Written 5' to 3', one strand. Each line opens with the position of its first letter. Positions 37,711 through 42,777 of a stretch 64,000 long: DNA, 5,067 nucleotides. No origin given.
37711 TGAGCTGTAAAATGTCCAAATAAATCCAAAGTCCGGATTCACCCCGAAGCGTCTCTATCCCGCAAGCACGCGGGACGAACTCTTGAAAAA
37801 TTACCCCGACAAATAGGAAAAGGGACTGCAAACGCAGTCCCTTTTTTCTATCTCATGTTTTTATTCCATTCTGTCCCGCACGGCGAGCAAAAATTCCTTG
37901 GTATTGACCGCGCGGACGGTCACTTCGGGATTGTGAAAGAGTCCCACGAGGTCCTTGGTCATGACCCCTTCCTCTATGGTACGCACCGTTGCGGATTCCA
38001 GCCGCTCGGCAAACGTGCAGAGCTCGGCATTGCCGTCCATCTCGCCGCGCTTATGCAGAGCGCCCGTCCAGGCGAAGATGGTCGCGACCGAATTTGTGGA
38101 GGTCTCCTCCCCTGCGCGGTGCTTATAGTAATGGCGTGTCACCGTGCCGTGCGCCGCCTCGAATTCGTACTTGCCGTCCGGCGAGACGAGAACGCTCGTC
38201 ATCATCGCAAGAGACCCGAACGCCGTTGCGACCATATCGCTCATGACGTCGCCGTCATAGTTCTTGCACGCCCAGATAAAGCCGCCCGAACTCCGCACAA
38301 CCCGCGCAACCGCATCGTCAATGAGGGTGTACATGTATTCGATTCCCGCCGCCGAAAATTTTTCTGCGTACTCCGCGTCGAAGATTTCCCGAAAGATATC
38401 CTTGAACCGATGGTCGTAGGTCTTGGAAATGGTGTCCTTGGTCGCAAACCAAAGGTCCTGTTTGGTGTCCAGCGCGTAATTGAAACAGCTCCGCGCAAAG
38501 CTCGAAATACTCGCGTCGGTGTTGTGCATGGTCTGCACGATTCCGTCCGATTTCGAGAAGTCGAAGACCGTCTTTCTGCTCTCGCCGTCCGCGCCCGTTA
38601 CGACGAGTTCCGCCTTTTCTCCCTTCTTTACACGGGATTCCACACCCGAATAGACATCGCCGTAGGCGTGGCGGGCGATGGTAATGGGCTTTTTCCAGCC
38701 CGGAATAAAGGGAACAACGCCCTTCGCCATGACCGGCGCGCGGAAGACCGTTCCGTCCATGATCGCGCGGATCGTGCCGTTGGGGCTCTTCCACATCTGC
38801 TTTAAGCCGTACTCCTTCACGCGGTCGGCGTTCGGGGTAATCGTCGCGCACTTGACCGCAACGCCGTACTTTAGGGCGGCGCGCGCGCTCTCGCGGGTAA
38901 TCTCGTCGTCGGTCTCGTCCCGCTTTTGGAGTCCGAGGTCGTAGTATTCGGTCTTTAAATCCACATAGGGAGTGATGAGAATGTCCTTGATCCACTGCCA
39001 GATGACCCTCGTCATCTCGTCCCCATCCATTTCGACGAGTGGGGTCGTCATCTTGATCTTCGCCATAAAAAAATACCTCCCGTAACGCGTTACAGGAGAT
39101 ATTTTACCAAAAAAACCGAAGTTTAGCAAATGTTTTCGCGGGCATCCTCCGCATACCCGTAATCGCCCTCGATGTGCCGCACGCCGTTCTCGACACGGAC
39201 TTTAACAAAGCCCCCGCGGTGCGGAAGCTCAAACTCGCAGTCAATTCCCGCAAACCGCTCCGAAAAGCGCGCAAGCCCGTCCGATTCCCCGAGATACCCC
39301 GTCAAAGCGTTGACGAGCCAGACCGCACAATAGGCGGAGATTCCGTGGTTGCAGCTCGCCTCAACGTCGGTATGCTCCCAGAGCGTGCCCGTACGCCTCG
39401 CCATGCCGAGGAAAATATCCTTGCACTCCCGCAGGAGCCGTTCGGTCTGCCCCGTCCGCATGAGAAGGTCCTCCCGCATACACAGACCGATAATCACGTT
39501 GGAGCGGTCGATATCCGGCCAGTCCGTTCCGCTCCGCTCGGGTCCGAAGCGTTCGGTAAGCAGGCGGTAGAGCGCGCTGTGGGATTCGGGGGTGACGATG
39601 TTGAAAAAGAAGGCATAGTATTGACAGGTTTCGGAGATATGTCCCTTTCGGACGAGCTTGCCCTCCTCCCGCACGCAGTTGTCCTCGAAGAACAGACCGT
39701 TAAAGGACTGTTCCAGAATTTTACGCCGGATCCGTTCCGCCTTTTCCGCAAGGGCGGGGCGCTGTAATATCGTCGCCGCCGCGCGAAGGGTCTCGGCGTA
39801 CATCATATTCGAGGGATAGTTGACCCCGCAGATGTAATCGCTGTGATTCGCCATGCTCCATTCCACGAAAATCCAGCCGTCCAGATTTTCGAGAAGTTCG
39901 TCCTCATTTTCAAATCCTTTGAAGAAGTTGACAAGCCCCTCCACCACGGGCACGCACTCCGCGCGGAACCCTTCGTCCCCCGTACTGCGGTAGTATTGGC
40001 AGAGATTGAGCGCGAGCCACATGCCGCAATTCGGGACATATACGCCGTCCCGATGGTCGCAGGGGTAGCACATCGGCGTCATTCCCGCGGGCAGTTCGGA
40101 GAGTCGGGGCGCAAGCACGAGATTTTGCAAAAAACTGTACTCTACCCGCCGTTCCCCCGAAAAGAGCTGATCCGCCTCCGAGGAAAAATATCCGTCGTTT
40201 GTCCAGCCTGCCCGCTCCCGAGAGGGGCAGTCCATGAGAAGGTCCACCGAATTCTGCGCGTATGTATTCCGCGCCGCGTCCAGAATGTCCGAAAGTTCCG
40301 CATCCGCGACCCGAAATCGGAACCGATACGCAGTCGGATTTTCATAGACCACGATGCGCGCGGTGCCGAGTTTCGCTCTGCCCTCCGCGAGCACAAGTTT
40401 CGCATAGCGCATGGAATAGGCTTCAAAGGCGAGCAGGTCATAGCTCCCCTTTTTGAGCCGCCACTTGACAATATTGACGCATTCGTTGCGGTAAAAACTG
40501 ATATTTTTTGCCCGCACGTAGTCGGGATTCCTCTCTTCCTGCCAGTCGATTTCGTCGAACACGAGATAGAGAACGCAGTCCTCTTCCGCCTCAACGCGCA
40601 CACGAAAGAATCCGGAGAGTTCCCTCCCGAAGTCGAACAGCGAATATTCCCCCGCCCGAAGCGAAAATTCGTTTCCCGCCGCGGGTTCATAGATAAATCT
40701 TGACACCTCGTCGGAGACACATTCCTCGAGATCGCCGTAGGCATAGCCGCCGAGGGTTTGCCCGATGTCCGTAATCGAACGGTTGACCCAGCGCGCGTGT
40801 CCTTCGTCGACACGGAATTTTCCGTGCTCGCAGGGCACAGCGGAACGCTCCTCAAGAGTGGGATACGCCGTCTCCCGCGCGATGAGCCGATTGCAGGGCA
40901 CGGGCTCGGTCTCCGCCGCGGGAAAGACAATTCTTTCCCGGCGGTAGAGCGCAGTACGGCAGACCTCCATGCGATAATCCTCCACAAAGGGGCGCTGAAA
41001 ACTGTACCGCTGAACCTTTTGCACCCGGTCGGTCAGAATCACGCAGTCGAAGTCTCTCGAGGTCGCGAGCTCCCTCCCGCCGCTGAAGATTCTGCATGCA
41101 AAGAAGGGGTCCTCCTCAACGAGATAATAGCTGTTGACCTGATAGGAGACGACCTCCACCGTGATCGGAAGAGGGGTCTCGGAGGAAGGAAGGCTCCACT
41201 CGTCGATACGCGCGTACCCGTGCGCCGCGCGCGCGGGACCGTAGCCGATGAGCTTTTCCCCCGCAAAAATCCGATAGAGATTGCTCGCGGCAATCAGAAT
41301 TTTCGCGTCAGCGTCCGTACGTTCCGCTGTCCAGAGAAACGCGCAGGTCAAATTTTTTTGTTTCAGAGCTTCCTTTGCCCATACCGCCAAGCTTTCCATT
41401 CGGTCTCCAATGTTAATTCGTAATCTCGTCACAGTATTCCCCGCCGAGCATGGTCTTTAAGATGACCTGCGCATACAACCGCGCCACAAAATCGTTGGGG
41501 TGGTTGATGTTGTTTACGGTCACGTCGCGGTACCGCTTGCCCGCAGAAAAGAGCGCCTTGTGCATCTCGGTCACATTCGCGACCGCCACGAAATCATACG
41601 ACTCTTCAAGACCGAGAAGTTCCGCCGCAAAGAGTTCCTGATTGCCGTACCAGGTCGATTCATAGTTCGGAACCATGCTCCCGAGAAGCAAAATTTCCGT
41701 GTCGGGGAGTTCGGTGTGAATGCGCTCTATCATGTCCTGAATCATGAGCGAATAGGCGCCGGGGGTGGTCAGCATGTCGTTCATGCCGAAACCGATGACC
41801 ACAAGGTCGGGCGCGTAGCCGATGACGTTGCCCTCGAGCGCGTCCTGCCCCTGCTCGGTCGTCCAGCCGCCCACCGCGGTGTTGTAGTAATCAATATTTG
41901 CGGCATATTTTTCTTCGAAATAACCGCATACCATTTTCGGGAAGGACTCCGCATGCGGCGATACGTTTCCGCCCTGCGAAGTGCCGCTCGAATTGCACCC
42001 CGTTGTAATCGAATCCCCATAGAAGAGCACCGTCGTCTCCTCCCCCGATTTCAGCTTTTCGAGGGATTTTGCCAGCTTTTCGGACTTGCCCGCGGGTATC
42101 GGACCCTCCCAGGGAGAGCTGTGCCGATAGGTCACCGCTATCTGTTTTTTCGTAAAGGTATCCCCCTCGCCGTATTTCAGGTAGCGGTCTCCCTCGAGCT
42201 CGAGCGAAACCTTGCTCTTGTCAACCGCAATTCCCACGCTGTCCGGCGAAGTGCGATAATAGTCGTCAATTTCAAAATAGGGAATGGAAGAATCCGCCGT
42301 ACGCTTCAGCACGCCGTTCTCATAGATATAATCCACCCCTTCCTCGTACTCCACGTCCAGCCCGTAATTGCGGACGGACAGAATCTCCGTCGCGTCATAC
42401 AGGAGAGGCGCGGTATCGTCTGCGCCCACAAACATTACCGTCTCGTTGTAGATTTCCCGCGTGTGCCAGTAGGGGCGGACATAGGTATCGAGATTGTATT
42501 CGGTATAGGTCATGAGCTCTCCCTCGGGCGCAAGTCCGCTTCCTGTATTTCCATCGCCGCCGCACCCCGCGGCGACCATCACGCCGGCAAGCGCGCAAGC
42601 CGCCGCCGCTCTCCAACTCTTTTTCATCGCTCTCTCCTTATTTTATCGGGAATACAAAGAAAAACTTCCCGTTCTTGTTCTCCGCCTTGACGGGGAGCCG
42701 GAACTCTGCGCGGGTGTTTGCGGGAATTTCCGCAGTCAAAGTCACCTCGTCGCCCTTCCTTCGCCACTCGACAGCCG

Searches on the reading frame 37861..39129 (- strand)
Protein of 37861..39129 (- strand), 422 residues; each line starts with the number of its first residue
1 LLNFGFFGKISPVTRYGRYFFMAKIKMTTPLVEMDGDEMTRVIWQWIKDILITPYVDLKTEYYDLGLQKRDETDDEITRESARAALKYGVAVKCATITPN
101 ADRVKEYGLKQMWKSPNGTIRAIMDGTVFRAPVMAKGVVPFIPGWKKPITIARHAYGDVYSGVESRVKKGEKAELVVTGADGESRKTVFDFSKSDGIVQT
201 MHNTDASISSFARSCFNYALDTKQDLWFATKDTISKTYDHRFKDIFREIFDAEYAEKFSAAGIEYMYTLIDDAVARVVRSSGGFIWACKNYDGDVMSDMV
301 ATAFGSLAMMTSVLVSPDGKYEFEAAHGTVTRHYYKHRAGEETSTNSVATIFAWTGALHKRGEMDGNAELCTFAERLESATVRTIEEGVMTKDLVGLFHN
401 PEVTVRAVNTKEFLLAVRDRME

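Call 19: search_protein_families(library=pfam, proteins=[window:37861-39129:-], max_evalue=0.001)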
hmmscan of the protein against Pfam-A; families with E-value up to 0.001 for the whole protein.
window:37861-39129:- (422 aa): 1 family
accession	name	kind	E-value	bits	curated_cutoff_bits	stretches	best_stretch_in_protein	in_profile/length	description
PF00180.25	Iso_dh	-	2e-59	202.1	27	1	28-414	3-345/348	Isocitrate/isopropylmalate dehydrogenase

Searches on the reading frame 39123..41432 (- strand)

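Call 19: search_protein_families(library=pfam, proteins=[window:39123-41432:-], max_evalue=0.001)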
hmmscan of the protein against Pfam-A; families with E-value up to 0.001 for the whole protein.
window:39123-41432:- (769 aa): 2 families
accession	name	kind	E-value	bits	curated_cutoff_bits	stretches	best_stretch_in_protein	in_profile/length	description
PF17389.8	Bac_rhamnosid6H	-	1.9e-12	47.6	24.5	1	373-618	6-242/339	Bacterial alpha-L-rhamnosidase 6 hairpin glycosidase domain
PF22124.2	Glyco_hydro_95_cat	-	0.00028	20.4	27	0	457-528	155-223/408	Glycosyl hydrolase family 95 catalytic domain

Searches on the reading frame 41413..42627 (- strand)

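Call 19: search_protein_families(library=pfam, proteins=[window:41413-42627:-], max_evalue=0.001)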
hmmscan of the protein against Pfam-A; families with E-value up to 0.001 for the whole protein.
window:41413-42627:- (404 aa): 2 families
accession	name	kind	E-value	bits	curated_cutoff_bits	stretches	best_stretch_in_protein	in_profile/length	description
PF13472.12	Lipase_GDSL_2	-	1.4e-17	65.2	32.9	1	202-379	1-173/178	GDSL-like Lipase/Acylhydrolase family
PF00657.28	Lipase_GDSL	-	6.3e-08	33.5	23.6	1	201-310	2-117/208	GDSL-like Lipase/Acylhydrolase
